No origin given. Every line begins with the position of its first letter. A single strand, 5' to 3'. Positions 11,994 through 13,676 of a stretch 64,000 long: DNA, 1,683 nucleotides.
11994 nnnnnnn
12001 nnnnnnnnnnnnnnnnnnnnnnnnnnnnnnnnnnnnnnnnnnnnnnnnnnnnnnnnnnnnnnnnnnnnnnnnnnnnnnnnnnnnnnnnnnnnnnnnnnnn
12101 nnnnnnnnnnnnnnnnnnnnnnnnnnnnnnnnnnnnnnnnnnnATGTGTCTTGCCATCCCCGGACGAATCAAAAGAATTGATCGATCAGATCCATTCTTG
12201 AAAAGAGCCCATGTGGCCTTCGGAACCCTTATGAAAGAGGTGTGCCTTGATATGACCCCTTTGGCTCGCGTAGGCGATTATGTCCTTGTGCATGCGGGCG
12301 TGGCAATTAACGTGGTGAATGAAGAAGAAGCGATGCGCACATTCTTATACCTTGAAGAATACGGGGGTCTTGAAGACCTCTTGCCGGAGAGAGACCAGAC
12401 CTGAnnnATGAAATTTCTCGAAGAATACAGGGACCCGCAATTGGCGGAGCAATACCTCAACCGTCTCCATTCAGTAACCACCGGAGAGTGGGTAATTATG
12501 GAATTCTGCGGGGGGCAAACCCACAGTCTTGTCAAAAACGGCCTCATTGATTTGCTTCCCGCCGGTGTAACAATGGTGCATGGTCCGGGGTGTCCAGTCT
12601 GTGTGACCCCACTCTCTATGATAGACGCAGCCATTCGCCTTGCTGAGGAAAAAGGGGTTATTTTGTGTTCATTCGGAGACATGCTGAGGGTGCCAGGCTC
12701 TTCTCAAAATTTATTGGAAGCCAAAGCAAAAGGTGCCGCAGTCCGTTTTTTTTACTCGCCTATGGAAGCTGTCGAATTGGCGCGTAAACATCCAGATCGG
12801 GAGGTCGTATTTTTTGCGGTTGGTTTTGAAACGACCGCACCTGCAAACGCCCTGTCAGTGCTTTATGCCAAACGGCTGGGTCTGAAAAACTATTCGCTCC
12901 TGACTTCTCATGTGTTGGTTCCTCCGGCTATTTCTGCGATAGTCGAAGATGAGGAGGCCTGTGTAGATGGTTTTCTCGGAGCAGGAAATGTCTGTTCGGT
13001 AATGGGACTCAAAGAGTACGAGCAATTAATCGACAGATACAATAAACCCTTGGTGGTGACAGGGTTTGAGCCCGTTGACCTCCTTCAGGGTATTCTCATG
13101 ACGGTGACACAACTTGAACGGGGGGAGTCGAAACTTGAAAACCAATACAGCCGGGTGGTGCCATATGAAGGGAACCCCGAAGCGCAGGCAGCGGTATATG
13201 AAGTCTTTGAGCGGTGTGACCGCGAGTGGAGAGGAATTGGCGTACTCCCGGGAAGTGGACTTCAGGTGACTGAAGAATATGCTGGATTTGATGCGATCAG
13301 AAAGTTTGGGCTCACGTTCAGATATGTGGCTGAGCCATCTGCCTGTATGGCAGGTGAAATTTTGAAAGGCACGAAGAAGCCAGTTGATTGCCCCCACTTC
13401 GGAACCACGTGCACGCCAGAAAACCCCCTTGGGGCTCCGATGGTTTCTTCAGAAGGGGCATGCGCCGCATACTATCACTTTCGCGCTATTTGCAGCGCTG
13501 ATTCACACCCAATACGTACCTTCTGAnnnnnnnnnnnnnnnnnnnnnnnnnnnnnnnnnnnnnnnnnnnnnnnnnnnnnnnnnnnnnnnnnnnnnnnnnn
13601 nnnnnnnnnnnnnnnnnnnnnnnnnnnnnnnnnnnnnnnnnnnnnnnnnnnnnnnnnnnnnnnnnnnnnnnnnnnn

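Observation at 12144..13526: Apparently intact hypC-hypD pair with no hypA/B/E/F, no small subunit and no endopeptidase nearby, directly downstream of the cysteine-less large-subunit homologue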

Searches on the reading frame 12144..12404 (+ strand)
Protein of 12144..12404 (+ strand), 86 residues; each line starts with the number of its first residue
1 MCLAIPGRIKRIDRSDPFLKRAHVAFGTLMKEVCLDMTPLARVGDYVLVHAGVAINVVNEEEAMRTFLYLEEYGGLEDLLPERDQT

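Call 4: search_protein_families(library=pfam, proteins=[window:12144-12404:+])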
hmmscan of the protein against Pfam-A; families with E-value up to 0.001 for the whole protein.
window:12144-12404:+ (86 aa): 1 family
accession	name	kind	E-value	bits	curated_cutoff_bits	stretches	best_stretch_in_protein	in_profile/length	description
PF01455.23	HupF_HypC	-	1.2e-21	77.1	28.5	1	1-67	1-62/65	HupF/HypC family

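Call 59: search_protein_families(library=ncbifam, proteins=[window:12144-12401:+], max_evalue=0.00001)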
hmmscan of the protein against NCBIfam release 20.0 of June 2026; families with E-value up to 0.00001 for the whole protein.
window:12144-12401:+ (86 aa): 3 families
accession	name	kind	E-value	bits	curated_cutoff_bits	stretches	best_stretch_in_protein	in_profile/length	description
TIGR00074.1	hypC_hupF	subfamily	7.1e-17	61.1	48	1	1-72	1-67/80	HypC/HybG/HupF family hydrogenase formation chaperone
NF007712.0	PRK10409.1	equivalog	2.4e-09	37.3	136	1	1-71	1-72/90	HypC/HybG/HupF family hydrogenase formation chaperone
NF007721.0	PRK10413.1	equivalog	1.9e-07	30.9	115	1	1-70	1-72/87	hydrogenase maturation factor HybG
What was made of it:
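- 12144..12404 (+): hypC. PF01455 and TIGR00074 hits (calls 4, 59).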

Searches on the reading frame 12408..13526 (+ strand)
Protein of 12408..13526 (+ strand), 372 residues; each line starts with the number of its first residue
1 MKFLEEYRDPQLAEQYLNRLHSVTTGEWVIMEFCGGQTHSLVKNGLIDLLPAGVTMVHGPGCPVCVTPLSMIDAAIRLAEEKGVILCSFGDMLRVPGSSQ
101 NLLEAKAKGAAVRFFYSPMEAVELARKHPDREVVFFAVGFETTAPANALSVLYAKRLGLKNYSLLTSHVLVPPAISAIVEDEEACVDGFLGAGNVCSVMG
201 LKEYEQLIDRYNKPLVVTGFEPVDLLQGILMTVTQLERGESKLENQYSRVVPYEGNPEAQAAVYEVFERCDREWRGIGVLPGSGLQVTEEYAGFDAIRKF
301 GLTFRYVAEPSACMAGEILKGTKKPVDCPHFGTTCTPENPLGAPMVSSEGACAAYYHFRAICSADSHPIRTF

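Call 4: search_protein_families(library=pfam, proteins=[window:12408-13526:+])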
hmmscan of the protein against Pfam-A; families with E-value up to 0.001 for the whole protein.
window:12408-13526:+ (372 aa): 1 family
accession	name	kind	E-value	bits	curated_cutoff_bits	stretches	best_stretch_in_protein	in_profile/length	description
PF01924.21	HypD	-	4.9e-146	486.8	25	1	12-358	2-350/351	Hydrogenase formation hypA family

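Call 31: find_homologous_proteins(query=window:12408-13523:+, max_evalue=1e-30)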
Query window:12408-13523:+ (372 aa): 8000 proteins with E <= 1e-30 among 8000 candidates; the best 120 are listed.
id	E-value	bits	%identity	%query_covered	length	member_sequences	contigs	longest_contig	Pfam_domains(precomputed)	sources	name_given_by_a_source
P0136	5.0e-252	853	100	100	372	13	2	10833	PF01924.22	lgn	-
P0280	1.1e-199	681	80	99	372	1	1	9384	PF01924.22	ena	-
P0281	1.0e-181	622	74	97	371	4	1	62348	PF01924.22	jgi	jgi:hydrogenase expression/formation protein HypD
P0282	4.9e-181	620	74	97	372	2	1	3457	PF01924.22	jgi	jgi:hydrogenase expression/formation protein HypD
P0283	7.8e-172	589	69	96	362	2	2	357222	PF01924.22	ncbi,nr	ncbi:MAG: hydrogenase formation protein HypD [Lewinellaceae bacterium]|nr:hydrogenase formation prot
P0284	5.8e-171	587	69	97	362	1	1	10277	PF01924.22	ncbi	-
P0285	6.1e-171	587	69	97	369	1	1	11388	PF01924.22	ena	-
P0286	7.4e-171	586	70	97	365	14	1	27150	PF01924.22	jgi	-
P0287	7.5e-171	586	69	96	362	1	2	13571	PF01924.22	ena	-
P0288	2.4e-170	585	68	98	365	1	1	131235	PF01924.22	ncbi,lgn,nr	ncbi:MAG: hydrogenase formation protein HypD [Lewinellaceae bacterium]|nr:hydrogenase formation prot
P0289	8.1e-170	583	68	99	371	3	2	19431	PF01924.22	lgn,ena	-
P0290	2.3e-169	581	68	97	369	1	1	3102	PF01924.22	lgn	-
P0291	2.4e-169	581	69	98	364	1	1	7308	PF01924.22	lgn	-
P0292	7.5e-169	580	68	97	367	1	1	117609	PF01924.22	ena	-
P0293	2.5e-168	578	68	97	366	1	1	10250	PF01924.22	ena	-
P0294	2.7e-168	578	69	97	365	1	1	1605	PF01924.22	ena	-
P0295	5.0e-168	577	69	96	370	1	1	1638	PF01924.22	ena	-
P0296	5.0e-168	577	68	97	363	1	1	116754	PF01924.22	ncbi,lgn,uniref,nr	ncbi:hydrogenase formation protein HypD [Arundinibacter roseus]|uniref:Hydrogenase formation protein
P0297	6.1e-168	577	69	97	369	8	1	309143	PF01924.22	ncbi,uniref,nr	ncbi:hydrogenase formation protein HypD [Arcicella rigui]|uniref:Hydrogenase formation protein HypD 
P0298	7.8e-168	576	69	97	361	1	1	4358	PF01924.22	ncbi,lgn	ncbi:MAG: hydrogenase formation protein HypD [Bacteroidota bacterium]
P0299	1.6e-167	575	67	99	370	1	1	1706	PF01924.22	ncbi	-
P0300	2.0e-167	575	68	97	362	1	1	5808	PF01924.22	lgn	-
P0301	2.4e-167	575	67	97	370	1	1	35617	PF01924.22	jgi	jgi:hydrogenase expression/formation protein HypD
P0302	2.7e-167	575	69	96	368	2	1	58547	PF01924.22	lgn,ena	-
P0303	2.7e-167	575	69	96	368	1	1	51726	PF01924.22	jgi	jgi:hydrogenase expression/formation protein HypD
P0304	4.1e-167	574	67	99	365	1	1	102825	PF01924.22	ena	-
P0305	4.4e-167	574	68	98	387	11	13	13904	PF01924.22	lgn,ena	-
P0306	4.9e-167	574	68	97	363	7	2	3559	PF01924.22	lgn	-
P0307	8.6e-167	573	68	97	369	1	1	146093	PF01924.22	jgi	-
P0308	1.3e-166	572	67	96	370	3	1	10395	PF01924.22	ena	-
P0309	1.5e-166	572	67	96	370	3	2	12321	PF01924.22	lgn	-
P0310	1.5e-166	572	68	97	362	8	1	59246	PF01924.22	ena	-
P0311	1.5e-166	572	69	96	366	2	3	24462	PF01924.22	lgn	-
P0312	1.6e-166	572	69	96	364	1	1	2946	PF01924.22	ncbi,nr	ncbi:MAG: hydrogenase formation protein HypD [Lewinella sp.]|nr:hydrogenase formation protein HypD [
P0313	1.7e-166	572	67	97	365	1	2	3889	PF01924.22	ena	-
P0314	1.8e-166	572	67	98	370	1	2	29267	PF01924.22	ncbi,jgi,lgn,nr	ncbi:MAG: hydrogenase formation protein HypD [Bacteroidetes bacterium]|nr:MAG: hydrogenase formation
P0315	2.6e-166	571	67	97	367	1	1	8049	PF01924.22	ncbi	-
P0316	3.3e-166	571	67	97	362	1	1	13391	PF01924.22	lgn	-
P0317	3.3e-166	571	67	98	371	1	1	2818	PF01924.22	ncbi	-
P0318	3.9e-166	571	67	97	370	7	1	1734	PF01924.22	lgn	-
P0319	4.1e-166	571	68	96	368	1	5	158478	PF01924.22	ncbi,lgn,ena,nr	ncbi:MAG TPA: hydrogenase formation protein HypD [Saprospiraceae bacterium]|nr:hydrogenase formation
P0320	4.7e-166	570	66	98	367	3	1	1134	PF01924.22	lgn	-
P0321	4.9e-166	570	67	97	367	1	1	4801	PF01924.22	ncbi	-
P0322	5.0e-166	570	69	96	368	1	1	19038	PF01924.22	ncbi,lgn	ncbi:MAG: hydrogenase formation protein HypD [Bacteroidota bacterium]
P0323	5.2e-166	570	68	96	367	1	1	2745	PF01924.22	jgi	-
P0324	6.2e-166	570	69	96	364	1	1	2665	PF01924.22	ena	-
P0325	6.3e-166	570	67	97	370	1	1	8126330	PF01924.22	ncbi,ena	-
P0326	6.5e-166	570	68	96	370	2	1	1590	PF01924.22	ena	-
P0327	6.6e-166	570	68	98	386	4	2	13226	PF01924.22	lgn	-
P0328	9.8e-166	569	66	99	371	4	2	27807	PF01924.22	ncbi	-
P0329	1.0e-165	569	68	97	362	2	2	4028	PF01924.22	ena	-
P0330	1.1e-165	569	68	96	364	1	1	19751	PF01924.22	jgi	jgi:hydrogenase expression/formation protein HypD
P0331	1.2e-165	569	68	96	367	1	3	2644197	PF01924.22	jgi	jgi:hydrogenase expression/formation protein HypD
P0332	1.3e-165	569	67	96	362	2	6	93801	PF01924.22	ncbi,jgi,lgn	-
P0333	1.4e-165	569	68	96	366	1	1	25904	PF01924.22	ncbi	-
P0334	1.4e-165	569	69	96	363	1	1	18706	PF01924.22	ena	-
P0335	1.4e-165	569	67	97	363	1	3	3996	PF01924.22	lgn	-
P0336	1.5e-165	569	68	96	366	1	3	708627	PF01924.22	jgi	jgi:hydrogenase expression/formation protein HypD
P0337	1.6e-165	569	67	98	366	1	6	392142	PF01924.22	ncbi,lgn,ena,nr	ncbi:MAG: hydrogenase formation protein HypD [Phaeodactylibacter sp.]|nr:hydrogenase formation prote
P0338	1.8e-165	569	68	96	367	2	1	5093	PF01924.22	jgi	jgi:hydrogenase expression/formation protein HypD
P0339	1.9e-165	568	66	96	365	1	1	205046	PF01924.22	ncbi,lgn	-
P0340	2.2e-165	568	69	96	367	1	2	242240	PF01924.22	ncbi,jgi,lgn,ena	-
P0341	2.5e-165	568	67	97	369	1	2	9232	PF01924.22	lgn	-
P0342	2.7e-165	568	68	97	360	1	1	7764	PF01924.22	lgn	-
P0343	2.7e-165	568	68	96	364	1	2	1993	PF01924.22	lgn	-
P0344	2.8e-165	568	66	96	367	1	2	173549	PF01924.22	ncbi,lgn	ncbi:MAG: hydrogenase formation protein HypD [Bacteroidota bacterium]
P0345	3.1e-165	568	68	96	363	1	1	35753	PF01924.22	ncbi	-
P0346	3.1e-165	568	68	96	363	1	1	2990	PF01924.22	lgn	-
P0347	3.5e-165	568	67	97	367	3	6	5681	PF01924.22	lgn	-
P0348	3.8e-165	567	68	96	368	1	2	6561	PF01924.22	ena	-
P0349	4.2e-165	567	68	97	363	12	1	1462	PF01924.22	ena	-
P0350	4.3e-165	567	67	96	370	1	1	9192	PF01924.22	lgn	-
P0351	5.0e-165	567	68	97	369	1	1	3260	PF01924.22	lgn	-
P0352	5.0e-165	567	68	96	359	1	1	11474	PF01924.22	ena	-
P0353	5.1e-165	567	67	96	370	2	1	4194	PF01924.22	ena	-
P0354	5.3e-165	567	67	98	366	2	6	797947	PF01924.22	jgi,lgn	jgi:hydrogenase expression/formation protein HypD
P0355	5.7e-165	567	68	96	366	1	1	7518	PF01924.22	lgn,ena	-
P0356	5.8e-165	567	68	96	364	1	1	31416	PF01924.22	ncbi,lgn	-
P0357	6.0e-165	567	68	97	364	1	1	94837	PF01924.22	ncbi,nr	ncbi:MAG: hydrogenase formation protein HypD [Microscillaceae bacterium]|nr:hydrogenase formation pr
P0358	6.0e-165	567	69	96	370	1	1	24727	PF01924.22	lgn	-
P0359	6.3e-165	567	66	96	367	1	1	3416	PF01924.22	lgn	-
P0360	6.6e-165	567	67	96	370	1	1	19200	PF01924.22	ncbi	-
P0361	8.8e-165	566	66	96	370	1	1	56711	PF01924.22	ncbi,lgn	ncbi:MAG: hydrogenase formation protein HypD [Bacteroidota bacterium]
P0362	9.5e-165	566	68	96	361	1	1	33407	PF01924.22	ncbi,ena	-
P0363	9.6e-165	566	67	97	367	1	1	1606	PF01924.22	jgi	-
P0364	1.0e-164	566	67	97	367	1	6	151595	PF01924.22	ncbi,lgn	-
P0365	1.3e-164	566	67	97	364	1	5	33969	PF01924.22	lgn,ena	-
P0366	1.3e-164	566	68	96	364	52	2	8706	PF01924.22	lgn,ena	-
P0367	1.5e-164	566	66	97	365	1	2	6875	PF01924.22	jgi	-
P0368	1.5e-164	566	68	96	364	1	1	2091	PF01924.22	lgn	-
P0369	1.5e-164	566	67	97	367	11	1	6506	PF01924.22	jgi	-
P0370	1.6e-164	565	67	97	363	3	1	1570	PF01924.22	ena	-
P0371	1.8e-164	565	67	97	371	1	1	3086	PF01924.22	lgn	-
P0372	1.9e-164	565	67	97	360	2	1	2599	PF01924.22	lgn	-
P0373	2.0e-164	565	66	98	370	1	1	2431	PF01924.22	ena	-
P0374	2.0e-164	565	66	96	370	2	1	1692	PF01924.22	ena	-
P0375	2.1e-164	565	67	97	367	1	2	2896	PF01924.22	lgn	-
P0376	2.3e-164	565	67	97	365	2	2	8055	PF01924.22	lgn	-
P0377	2.3e-164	565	67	98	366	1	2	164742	PF01924.22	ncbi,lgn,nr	ncbi:MAG: hydrogenase formation protein HypD [Saprospiraceae bacterium]|nr:hydrogenase formation pro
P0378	2.4e-164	565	68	97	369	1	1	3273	PF01924.22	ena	-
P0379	2.5e-164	565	68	96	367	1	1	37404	PF01924.22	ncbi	-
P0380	2.5e-164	565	67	97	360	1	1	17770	PF01924.22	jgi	jgi:hydrogenase expression/formation protein HypD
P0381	2.6e-164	565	67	98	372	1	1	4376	PF01924.22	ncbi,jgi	jgi:hydrogenase expression/formation protein HypD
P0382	2.8e-164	565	67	97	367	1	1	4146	PF01924.22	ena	-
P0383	3.0e-164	565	66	96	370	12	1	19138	PF01924.22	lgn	-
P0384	3.1e-164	564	68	96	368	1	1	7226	PF01924.22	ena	-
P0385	3.5e-164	564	66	98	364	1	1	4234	PF01924.22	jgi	jgi:hydrogenase expression/formation protein HypD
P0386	3.5e-164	564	66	97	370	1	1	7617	PF01924.22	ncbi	ncbi:MAG: hydrogenase formation protein HypD [Bacteroidota bacterium]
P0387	4.1e-164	564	66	96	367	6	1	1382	PF01924.22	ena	-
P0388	4.2e-164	564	67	97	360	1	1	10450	PF01924.22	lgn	-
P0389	4.7e-164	564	67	96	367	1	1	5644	PF01924.22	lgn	-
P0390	4.7e-164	564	68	96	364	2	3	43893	PF01924.22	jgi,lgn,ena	-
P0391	4.8e-164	564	65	97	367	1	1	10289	PF01924.22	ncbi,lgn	-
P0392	4.9e-164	564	67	98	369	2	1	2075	PF01924.22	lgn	-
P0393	5.0e-164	564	68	96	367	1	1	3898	PF01924.22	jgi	jgi:hydrogenase expression/formation protein HypD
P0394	5.2e-164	564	66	96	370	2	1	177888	PF01924.22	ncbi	-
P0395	6.1e-164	564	68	96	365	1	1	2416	PF01924.22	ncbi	-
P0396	6.2e-164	563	67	97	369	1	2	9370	PF01924.22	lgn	-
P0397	6.6e-164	563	66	96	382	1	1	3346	PF01924.22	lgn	-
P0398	6.6e-164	563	68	96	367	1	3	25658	PF01924.22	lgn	-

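Call 34: find_encoding_contigs(protein=P0288, flank=10000, max_places=3)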
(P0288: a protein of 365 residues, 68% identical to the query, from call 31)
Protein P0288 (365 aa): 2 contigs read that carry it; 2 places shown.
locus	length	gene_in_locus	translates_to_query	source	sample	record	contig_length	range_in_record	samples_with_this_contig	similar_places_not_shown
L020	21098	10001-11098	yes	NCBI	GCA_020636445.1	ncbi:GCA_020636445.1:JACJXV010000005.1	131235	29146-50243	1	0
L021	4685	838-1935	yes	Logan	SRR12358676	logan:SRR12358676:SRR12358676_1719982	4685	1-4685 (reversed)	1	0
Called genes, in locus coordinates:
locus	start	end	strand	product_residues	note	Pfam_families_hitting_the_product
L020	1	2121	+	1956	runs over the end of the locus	PF19081:Ig_7 (faint), PF22352:K319L-like_PKD (faint), PF16820:PKD_3 (faint), PF00801:PKD, PF18911:PKD_4, PF13585:CHU_C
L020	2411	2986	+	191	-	-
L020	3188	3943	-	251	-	PF00440:TetR_N (weak)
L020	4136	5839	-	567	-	PF00916:Sulfate_transp, PF01740:STAS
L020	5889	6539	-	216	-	PF00697:PRAI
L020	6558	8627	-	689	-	PF00999:Na_H_Exchanger, PF00582:Usp (weak)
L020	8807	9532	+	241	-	PF02492:cobW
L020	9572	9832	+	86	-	PF01455:HupF_HypC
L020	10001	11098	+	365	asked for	PF01924:HypD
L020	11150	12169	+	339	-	PF00586:AIRS, PF02769:AIRS_C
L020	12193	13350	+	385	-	PF01436:NHL (faint)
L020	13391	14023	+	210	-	-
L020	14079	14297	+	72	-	-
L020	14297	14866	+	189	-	PF02577:BFN_dom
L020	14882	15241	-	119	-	PF01155:HypA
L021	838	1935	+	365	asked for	PF01924:HypD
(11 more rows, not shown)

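Call 35: find_encoding_contigs(protein=P0337, flank=10000, max_places=3)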
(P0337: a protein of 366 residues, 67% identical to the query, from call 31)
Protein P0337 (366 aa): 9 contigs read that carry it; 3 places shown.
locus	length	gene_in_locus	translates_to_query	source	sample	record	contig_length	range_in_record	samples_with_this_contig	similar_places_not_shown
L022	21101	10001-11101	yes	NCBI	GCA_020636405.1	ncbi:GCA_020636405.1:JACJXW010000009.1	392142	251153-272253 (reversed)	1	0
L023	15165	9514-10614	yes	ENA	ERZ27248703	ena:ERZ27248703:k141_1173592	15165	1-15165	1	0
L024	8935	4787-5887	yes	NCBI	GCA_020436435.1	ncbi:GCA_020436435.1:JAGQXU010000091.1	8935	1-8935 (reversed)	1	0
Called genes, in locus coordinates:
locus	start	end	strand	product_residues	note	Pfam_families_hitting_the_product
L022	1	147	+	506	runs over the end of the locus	PF00144:Beta-lactamase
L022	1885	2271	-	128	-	-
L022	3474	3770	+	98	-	-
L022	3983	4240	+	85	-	-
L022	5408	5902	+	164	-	PF01750:HycI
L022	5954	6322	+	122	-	-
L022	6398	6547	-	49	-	-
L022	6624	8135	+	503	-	PF13424:TPR_12 (faint)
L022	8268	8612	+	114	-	PF01155:HypA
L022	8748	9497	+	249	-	PF02492:cobW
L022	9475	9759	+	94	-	PF01455:HupF_HypC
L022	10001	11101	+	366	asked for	PF01924:HypD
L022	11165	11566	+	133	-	-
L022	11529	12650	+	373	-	PF01436:NHL (faint)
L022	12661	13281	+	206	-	PF03824:NicO (weak)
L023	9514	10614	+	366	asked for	PF01924:HypD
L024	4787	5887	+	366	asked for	PF01924:HypD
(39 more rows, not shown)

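Call 37: find_encoding_contigs(protein=P0354, flank=10000, max_places=2)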
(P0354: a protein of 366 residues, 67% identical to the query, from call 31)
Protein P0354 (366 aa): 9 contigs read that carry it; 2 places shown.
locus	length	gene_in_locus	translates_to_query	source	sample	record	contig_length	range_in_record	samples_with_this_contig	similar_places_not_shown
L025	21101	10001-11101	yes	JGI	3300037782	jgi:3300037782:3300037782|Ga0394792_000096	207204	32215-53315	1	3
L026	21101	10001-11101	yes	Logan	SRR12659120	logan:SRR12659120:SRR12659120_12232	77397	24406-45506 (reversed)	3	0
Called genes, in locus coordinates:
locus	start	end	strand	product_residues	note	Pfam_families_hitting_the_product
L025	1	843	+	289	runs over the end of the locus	PF00941:FAD_binding_5, PF03450:CO_deh_flav_C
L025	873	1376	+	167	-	PF00111:Fer2 (weak), PF01799:Fer2_2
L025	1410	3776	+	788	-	PF01315:Ald_Xan_dh_C, PF02738:MoCoBD_1, PF20256:MoCoBD_2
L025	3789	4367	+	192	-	PF10604:Polyketide_cyc2 (weak), PF11485:STK_08120-like (weak), PF06240:COXG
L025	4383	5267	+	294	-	PF13191:AAA_16 (weak), PF00004:AAA, PF05496:RuvB_N (faint), PF07724:AAA_2 (weak), PF07726:AAA_3 (faint), PF07728:AAA_5, PF13401:AAA_22 (weak)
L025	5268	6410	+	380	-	PF05762:VWA_CoxE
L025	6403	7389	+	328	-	PF02625:XdhC_CoxI, PF13478:XdhC_C, PF04945:YHS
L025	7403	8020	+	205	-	PF00440:TetR_N, PF13972:TetR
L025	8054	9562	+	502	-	PF00374:NiFeSe_Hases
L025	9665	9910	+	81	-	PF01455:HupF_HypC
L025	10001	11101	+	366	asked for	PF01924:HypD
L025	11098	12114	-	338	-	PF00034:Cytochrom_C (faint), PF03150:CCP_MauG, PF21419:RoxA-like_Cyt-c (faint)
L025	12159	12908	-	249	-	PF20243:MbnP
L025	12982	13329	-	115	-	-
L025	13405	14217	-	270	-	-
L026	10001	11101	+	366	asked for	PF01924:HypD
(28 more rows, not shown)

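Call 38: find_encoding_contigs(protein=P0352, flank=10000, max_places=2)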
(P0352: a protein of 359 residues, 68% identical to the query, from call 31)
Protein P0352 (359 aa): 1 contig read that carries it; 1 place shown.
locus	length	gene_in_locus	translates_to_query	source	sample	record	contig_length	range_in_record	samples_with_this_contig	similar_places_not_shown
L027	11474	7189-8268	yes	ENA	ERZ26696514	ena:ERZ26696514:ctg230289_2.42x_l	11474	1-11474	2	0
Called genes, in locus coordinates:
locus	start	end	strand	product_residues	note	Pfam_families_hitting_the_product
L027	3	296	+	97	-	?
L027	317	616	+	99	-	PF20256:MoCoBD_2 (weak)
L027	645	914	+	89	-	-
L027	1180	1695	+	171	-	PF06240:COXG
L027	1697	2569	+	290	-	PF13191:AAA_16 (faint), PF00004:AAA, PF07726:AAA_3 (faint), PF07728:AAA_5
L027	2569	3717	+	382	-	PF05762:VWA_CoxE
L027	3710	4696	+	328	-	PF02625:XdhC_CoxI, PF13478:XdhC_C, PF04945:YHS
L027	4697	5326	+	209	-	PF00440:TetR_N, PF13972:TetR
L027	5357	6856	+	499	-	PF00374:NiFeSe_Hases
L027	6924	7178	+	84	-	PF01455:HupF_HypC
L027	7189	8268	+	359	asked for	PF01924:HypD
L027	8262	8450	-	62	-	-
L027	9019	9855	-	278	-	PF00593:TonB_dep_Rec_b-barrel (weak)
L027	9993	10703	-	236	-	PF00593:TonB_dep_Rec_b-barrel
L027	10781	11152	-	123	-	-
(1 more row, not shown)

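Call 59: search_protein_families(library=ncbifam, proteins=[window:12408-13523:+], max_evalue=0.00001)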
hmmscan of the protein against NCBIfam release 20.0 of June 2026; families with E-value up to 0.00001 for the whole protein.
window:12408-13523:+ (372 aa): 1 family
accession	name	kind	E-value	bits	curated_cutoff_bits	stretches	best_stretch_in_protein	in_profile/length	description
TIGR00075.1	hypD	equivalog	1.2e-140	468.7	192.8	1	3-361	6-369/372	hydrogenase formation protein HypD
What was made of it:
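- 12408..13526 (+): hypD, a member of the cox-linked HypD clade. PF01924 and TIGR00075 hits (calls 4, 59).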
